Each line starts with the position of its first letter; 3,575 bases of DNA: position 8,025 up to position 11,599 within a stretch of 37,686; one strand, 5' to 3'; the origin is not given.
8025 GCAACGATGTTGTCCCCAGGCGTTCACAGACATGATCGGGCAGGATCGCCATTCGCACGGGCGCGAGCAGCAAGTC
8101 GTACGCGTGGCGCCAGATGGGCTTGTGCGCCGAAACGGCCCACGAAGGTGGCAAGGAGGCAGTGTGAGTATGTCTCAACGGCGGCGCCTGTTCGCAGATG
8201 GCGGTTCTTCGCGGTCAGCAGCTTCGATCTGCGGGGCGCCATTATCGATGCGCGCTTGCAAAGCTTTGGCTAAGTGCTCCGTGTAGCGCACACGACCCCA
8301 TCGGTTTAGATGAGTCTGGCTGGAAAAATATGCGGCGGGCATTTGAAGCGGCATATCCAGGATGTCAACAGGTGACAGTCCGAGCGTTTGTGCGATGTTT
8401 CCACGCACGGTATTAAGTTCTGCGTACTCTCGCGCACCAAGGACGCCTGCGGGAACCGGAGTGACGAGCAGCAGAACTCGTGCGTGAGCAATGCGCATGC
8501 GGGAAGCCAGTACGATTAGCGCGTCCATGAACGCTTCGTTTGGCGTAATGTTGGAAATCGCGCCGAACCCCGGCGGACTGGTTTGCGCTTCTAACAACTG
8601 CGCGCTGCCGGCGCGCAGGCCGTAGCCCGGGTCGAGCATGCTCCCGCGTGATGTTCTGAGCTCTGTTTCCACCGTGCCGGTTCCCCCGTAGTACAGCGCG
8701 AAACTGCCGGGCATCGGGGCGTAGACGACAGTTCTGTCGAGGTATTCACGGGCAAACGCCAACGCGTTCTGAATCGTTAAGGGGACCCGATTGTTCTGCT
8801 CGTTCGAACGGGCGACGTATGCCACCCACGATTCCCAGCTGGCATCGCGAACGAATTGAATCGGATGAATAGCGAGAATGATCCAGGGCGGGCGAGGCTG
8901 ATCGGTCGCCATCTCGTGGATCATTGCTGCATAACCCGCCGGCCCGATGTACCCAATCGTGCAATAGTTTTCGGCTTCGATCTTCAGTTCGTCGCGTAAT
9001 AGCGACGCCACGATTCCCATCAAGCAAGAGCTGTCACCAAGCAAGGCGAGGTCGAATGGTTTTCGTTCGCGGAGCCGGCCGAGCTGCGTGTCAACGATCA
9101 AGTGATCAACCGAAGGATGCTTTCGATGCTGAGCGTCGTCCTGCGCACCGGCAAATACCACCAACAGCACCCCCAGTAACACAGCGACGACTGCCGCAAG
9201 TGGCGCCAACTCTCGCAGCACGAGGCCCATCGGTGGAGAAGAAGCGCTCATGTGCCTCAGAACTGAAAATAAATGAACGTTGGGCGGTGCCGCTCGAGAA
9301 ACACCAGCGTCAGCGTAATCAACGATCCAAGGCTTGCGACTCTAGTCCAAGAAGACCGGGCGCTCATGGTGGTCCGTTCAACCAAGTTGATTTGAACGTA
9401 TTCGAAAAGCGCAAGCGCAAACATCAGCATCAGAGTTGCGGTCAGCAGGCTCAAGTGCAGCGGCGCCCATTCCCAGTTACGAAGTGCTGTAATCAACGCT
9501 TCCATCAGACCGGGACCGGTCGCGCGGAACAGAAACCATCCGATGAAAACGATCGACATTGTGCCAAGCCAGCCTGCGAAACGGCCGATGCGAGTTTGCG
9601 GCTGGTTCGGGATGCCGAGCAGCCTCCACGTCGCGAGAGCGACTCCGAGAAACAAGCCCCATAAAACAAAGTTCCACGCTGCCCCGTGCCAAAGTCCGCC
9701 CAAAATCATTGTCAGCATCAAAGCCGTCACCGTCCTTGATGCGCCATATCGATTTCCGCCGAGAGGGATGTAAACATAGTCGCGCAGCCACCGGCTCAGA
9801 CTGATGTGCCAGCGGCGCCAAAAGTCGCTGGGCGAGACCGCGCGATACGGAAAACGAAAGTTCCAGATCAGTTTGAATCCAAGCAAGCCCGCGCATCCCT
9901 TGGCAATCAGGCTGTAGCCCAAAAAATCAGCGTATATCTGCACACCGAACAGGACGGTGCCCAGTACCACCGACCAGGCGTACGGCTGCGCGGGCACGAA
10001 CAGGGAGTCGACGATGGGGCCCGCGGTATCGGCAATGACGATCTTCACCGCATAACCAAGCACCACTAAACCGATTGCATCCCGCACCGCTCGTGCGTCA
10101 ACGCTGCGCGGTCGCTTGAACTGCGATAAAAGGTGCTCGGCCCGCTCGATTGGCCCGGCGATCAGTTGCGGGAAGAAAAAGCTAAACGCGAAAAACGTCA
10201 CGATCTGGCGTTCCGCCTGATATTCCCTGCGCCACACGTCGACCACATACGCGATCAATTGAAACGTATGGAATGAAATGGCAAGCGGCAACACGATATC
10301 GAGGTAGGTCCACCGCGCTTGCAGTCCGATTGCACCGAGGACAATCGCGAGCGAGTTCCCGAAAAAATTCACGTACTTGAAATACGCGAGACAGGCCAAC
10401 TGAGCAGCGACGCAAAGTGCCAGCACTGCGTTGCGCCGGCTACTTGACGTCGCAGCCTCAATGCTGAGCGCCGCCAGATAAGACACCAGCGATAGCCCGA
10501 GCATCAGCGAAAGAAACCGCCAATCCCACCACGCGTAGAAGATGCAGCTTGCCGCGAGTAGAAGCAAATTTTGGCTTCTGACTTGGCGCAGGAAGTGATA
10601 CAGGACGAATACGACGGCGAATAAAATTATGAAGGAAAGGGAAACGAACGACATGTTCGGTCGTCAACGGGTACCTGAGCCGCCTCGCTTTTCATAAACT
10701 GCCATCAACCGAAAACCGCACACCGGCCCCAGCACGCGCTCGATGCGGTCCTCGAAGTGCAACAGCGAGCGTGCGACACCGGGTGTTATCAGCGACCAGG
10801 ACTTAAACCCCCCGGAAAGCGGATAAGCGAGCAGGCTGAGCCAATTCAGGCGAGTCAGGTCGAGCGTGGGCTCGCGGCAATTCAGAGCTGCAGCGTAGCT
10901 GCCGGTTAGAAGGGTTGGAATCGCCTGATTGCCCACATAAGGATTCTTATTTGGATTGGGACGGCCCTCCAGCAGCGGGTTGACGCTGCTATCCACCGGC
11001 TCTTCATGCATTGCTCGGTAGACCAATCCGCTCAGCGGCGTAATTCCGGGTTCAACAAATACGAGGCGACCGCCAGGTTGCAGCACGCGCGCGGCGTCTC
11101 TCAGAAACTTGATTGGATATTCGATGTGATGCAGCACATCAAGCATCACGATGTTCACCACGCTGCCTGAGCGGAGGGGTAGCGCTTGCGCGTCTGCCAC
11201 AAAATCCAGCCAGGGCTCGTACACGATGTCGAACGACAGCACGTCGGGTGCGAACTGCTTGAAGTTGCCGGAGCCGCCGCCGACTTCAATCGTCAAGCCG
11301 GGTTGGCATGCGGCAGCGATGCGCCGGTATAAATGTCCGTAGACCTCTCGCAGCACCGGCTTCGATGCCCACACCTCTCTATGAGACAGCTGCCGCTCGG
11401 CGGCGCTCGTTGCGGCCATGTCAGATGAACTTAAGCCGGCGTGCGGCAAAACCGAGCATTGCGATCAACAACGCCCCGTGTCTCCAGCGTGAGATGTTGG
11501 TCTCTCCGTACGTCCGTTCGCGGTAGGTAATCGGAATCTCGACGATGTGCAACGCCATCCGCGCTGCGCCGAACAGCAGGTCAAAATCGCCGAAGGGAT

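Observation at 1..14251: Twelve-gene co-directional envelope-modification operon with no polymerase, exporter or ligase: candidate undescribed periplasmic decoration system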

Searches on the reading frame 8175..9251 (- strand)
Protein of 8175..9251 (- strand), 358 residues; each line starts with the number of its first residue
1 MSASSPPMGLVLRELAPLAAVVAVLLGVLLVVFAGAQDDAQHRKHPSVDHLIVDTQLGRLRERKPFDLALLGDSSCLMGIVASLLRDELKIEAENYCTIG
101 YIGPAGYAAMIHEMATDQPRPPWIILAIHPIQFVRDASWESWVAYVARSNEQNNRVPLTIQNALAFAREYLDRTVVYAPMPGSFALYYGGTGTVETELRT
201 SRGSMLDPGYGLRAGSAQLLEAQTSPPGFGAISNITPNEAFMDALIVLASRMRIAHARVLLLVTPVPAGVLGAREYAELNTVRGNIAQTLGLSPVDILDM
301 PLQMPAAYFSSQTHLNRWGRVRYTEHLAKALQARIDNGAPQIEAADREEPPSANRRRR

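Call 6: search_protein_families(library=pfam, proteins=[window:8175-9251:-], max_evalue=0.01)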
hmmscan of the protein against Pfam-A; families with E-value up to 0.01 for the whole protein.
window:8175-9251:- (358 aa): 0 families

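Call 9: search_protein_families(library=ncbifam, proteins=[window:8175-9251:-], max_evalue=0.001)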
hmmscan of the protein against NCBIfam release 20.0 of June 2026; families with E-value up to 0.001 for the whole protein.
window:8175-9251:- (358 aa): 0 families

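Call 32: search_solved_structures(query=window:8175-9251:-, max_evalue=10)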
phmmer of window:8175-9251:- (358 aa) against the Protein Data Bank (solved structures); distinct sequences matched with E-value up to 10: 0.

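Call 52: search_solved_structures(query=A2, max_evalue=10)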
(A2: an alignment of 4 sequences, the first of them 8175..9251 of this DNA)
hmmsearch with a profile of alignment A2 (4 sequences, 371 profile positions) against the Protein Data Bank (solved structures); distinct sequences matched with E-value up to 10: 5.
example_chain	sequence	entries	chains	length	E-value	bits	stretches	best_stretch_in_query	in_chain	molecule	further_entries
1t7v_A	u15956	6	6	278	1.8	10.7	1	139-186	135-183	Zinc-alpha-2-glycoprotein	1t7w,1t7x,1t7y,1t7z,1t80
1zag_A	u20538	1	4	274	1.8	10.7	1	139-186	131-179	PROTEIN (ZINC-ALPHA-2-GLYCOPROTEIN)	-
3es6_A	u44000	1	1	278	1.9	10.6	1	139-186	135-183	Zinc-alpha-2-glycoprotein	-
6r2u_A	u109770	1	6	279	1.9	10.6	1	139-186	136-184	Zinc-alpha-2-glycoprotein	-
13br_A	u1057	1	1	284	2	10.6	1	139-186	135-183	Zinc-alpha-2-glycoprotein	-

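Call 78: find_homologous_proteins(query=A2, max_evalue=0.001)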
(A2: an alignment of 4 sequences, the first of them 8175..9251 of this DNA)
Query A2 (4 sequences) (358 aa, profile of the alignment): 60 proteins with E <= 0.001 among 8000 candidates.
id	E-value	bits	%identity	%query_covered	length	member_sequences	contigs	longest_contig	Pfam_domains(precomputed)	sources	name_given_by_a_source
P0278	2.4e-183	627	55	97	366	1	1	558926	-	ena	-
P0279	3.9e-181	620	100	100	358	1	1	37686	-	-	-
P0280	2.5e-173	594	34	84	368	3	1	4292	-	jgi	jgi:hypothetical protein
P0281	1.1e-170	586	38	82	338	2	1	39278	-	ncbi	ncbi:MAG: hypothetical protein ABIL01_31145 [Pseudomonadota bacterium]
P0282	2.2e-169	581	57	89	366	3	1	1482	-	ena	-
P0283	1.5e-167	575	88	99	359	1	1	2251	-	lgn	-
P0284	6.5e-156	537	36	92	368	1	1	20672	-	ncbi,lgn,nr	ncbi:MAG: hypothetical protein JWR80_3888 [Bradyrhizobium sp.]|nr:hypothetical protein [Bradyrhizobi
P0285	5.0e-145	501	73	97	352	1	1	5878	-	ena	-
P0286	1.4e-140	487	68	98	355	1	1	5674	-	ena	-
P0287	1.0e-138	481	37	93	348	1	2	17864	-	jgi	jgi:hypothetical protein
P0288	1.4e-138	480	36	93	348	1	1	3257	-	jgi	jgi:hypothetical protein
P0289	2.4e-138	479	36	91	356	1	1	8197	-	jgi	jgi:hypothetical protein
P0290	1.5e-136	473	38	80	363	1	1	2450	-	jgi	jgi:hypothetical protein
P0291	6.5e-136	471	34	92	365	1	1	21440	-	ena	-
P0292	8.5e-132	458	35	92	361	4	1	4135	-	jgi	jgi:hypothetical protein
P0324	3.1e-59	219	33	91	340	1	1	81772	-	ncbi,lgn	-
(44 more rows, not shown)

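Call 79: find_encoding_contigs(protein=P0278, flank=10000, max_places=1)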
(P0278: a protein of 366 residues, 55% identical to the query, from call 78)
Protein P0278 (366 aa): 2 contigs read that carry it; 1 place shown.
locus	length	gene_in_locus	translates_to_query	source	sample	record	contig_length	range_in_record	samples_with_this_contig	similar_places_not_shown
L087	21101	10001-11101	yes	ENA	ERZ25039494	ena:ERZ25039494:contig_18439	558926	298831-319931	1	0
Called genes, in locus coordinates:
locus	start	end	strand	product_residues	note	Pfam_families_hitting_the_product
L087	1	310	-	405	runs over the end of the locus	PF02878:PGM_PMM_I, PF02879:PGM_PMM_II, PF02880:PGM_PMM_III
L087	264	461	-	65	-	-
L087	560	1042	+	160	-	PF00483:NTP_transferase, PF12804:NTP_transf_3 (weak)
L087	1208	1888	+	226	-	PF22640:ManC_GMP_beta-helix, PF01050:MannoseP_isomer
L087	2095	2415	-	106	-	PF04321:RmlD_sub_bind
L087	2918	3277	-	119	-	PF00483:NTP_transferase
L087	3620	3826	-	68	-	PF00483:NTP_transferase, PF12804:NTP_transf_3 (weak)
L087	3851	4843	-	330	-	PF01370:Epimerase, PF04321:RmlD_sub_bind, PF16363:GDP_Man_Dehyd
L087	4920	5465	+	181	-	PF00908:dTDP_sugar_isom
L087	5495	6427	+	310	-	PF03706:LPG_synthase_TM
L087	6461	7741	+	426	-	PF13641:Glyco_tranf_2_3, PF00535:Glycos_transf_2, PF10111:Glyco_tranf_2_2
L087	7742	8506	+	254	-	PF13489:Methyltransf_23, PF08241:Methyltransf_11, PF08242:Methyltransf_12 (faint)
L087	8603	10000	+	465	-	PF03062:MBOAT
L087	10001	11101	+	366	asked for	-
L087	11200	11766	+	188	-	PF13489:Methyltransf_23, PF08241:Methyltransf_11, PF08242:Methyltransf_12 (weak), PF13649:Methyltransf_25, PF01209:Ubie_methyltran, PF13847:Methyltransf_31 (weak)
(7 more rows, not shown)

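Call 80: find_encoding_contigs(protein=P0284, flank=10000, max_places=1)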
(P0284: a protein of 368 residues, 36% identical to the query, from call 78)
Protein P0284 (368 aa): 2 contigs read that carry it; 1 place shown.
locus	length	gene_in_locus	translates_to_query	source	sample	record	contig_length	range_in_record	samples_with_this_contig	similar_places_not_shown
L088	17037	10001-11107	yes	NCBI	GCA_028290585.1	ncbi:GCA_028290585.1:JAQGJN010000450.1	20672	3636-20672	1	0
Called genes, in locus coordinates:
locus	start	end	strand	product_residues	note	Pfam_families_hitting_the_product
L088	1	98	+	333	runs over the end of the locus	PF00535:Glycos_transf_2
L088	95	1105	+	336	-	PF03706:LPG_synthase_TM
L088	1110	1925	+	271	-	PF05175:MTS (weak), PF13489:Methyltransf_23, PF08003:Methyltransf_9, PF13847:Methyltransf_31, PF08241:Methyltransf_11, PF08242:Methyltransf_12, PF13649:Methyltransf_25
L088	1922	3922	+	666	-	-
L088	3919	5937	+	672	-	-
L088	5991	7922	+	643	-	PF01757:Acyl_transf_3, PF19040:SGNH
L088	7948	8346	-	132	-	-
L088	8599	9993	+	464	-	PF03062:MBOAT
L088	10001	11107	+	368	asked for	-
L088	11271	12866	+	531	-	-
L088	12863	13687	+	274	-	PF01370:Epimerase, PF04321:RmlD_sub_bind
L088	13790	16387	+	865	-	-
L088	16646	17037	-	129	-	PF01717:Meth_synt_2 (weak)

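Call 81: find_encoding_contigs(protein=P0324, flank=10000, max_places=1)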
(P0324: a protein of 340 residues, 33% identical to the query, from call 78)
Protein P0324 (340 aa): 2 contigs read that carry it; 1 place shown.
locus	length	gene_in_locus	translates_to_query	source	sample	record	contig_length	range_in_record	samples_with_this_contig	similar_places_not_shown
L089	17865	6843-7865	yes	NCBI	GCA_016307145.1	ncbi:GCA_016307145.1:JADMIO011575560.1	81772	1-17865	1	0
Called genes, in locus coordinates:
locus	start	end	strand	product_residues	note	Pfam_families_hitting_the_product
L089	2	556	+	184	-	?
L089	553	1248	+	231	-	PF13489:Methyltransf_23, PF08241:Methyltransf_11, PF08242:Methyltransf_12 (weak), PF13649:Methyltransf_25, PF13847:Methyltransf_31 (faint), PF01209:Ubie_methyltran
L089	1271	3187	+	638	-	PF13522:GATase_6, PF13537:GATase_7, PF00733:Asn_synthase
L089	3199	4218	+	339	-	PF00535:Glycos_transf_2, PF13641:Glyco_tranf_2_3 (weak)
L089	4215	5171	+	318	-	PF03706:LPG_synthase_TM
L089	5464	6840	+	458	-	PF03062:MBOAT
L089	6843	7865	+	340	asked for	-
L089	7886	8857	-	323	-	PF13489:Methyltransf_23, PF13847:Methyltransf_31, PF08241:Methyltransf_11, PF08242:Methyltransf_12, PF13649:Methyltransf_25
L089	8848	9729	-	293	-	PF00487:FA_desaturase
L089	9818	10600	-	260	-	PF13489:Methyltransf_23, PF13847:Methyltransf_31, PF08241:Methyltransf_11, PF08242:Methyltransf_12, PF13649:Methyltransf_25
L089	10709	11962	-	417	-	PF13524:Glyco_trans_1_2 (faint), PF13692:Glyco_trans_1_4, PF00534:Glycos_transf_1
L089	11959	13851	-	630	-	PF13522:GATase_6, PF13537:GATase_7, PF00733:Asn_synthase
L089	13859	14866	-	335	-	PF13489:Methyltransf_23, PF08003:Methyltransf_9 (weak), PF13847:Methyltransf_31, PF08241:Methyltransf_11, PF08242:Methyltransf_12, PF13649:Methyltransf_25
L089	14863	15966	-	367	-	PF02350:Epimerase_2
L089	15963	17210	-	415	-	PF13439:Glyco_transf_4 (weak), PF13579:Glyco_trans_4_4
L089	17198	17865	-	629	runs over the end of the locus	PF13522:GATase_6, PF13537:GATase_7, PF00733:Asn_synthase, PF06508:QueC (weak)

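Call 86: search_protein_families(library=pfam, alignment_id=A4, max_evalue=0.1)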
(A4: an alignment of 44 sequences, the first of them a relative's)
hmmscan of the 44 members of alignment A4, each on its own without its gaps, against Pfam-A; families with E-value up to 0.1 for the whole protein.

A. member 1, P0279 (358 aa): 0 families

B. families by the number of members that match (of 44 scanned): 7 families
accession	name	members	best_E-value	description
PF04539.22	Sigma70_r3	1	0.0014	Sigma-70 region 3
PF04103.21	CD20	1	0.0033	CD20-like family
PF15938.10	DUF4750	1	0.0047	Domain of unknown function (DUF4750)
PF22243.2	DUF5018-rel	1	0.066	DUF5018-related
PF21839.2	DUF6898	1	0.086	Domain of unknown function (DUF6898)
PF08265.16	YL1_C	1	0.088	YL1 nuclear protein C-terminal domain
PF19853.4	DUF6328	1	0.095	Family of unknown function (DUF6328)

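Call 87: search_solved_structures(query=A4, max_evalue=10)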
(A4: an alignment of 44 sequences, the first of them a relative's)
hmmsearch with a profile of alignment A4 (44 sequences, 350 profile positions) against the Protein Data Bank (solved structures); distinct sequences matched with E-value up to 10: 3.
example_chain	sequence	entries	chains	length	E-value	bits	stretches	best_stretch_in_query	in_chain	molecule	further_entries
9r2l_A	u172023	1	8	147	0.086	14.7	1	203-299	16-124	N37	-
4lrx_C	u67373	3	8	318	0.61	11.9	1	210-281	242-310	PTS-dependent dihydroxyacetone kinase operon regulatory protein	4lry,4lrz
3uk2_A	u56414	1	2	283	1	11.1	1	240-284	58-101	Pantothenate synthetase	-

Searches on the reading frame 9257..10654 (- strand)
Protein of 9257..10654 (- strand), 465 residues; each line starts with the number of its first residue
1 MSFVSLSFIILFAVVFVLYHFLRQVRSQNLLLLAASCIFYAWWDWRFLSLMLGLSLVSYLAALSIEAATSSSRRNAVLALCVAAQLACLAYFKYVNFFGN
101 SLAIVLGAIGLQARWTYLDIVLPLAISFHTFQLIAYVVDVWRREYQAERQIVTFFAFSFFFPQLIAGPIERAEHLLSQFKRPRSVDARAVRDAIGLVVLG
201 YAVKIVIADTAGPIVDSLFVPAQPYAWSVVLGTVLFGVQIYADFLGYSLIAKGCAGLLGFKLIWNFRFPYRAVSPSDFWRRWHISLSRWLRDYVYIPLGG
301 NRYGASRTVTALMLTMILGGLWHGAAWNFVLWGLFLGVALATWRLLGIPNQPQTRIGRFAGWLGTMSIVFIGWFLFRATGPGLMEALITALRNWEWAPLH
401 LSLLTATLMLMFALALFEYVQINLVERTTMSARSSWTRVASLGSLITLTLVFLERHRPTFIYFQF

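Call 6: search_protein_families(library=pfam, proteins=[window:9257-10654:-], max_evalue=0.01)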
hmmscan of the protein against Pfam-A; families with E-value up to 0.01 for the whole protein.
window:9257-10654:- (465 aa): 1 family
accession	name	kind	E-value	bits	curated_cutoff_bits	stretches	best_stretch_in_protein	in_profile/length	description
PF03062.24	MBOAT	-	2.2e-27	96.7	27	1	150-340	80-291/337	MBOAT, membrane-bound O-acyltransferase family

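Call 9: search_protein_families(library=ncbifam, proteins=[window:9257-10654:-], max_evalue=0.001)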
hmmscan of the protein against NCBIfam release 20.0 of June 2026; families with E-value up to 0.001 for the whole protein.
window:9257-10654:- (465 aa): 2 families
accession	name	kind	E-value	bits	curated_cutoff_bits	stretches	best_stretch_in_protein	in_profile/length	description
TIGR04091.1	LTA_dltB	equivalog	6e-42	144.2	375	1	10-376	12-376/380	D-alanyl-lipoteichoic acid biosynthesis protein DltB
NF033565.0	trans_MerF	equivalog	0.00093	19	50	0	102-133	21-53/59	mercury resistance system transport protein MerF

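Call 48: search_solved_structures(query=window:9257-10654:-, max_evalue=0.001)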
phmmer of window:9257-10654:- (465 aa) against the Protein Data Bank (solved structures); distinct sequences matched with E-value up to 0.001: 2.
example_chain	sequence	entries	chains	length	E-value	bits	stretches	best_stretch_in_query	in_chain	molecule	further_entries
6bug_C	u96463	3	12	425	1.8e-25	92.7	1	120-341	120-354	D-alanyl transfer protein DltB | Integral membrane protein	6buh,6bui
8jem_A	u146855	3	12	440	2.2e-25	92.4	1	120-341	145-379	Teichoic acid D-alanyltransferase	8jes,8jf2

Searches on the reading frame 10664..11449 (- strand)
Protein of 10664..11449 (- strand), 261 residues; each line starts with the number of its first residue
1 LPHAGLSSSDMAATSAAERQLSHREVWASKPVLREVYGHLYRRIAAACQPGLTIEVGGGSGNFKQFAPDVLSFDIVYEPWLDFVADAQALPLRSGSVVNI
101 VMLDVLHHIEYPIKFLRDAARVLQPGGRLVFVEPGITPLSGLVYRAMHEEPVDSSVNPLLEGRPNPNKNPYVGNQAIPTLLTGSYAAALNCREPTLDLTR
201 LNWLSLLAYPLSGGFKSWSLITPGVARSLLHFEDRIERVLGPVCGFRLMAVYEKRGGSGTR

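Call 6: search_protein_families(library=pfam, proteins=[window:10664-11449:-], max_evalue=0.01)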
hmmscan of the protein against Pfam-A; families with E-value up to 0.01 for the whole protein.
window:10664-11449:- (261 aa): 5 families
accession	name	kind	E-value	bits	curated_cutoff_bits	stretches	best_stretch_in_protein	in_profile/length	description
PF08241.18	Methyltransf_11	-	2.2e-10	41.5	21.2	1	84-131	48-95/95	Methyltransferase domain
PF13489.12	Methyltransf_23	-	2.2e-08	34.5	27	1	36-135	8-120/164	Methyltransferase domain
PF08242.18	Methyltransf_12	-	3.5e-05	24.9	30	1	99-129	68-98/98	Methyltransferase domain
PF13649.12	Methyltransf_25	-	0.00015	22.8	27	1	84-127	52-97/97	Methyltransferase domain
PF13847.12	Methyltransf_31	-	0.003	17.7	27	1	85-135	61-113/145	Methyltransferase domain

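Call 9: search_protein_families(library=ncbifam, proteins=[window:10664-11449:-], max_evalue=0.001)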
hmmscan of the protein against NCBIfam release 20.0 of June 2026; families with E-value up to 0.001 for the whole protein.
window:10664-11449:- (261 aa): 3 families
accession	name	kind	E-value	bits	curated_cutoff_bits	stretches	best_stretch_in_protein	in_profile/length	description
NF045823.1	PthPhpthDimycoMt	equivalog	7.4e-05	22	300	1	79-132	113-167/256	phthiotriol/phenolphthiotriol dimycocerosates methyltransferase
NF045825.1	FAmtase_mtf2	equivalog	0.00027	20.2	400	1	81-132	107-159/248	fatty-acid O-methyltransferase Mtf2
NF045667.1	MTase_DVU1556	equivalog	0.00072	19.1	155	0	84-130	72-118/213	DVU_1556 family methyltransferase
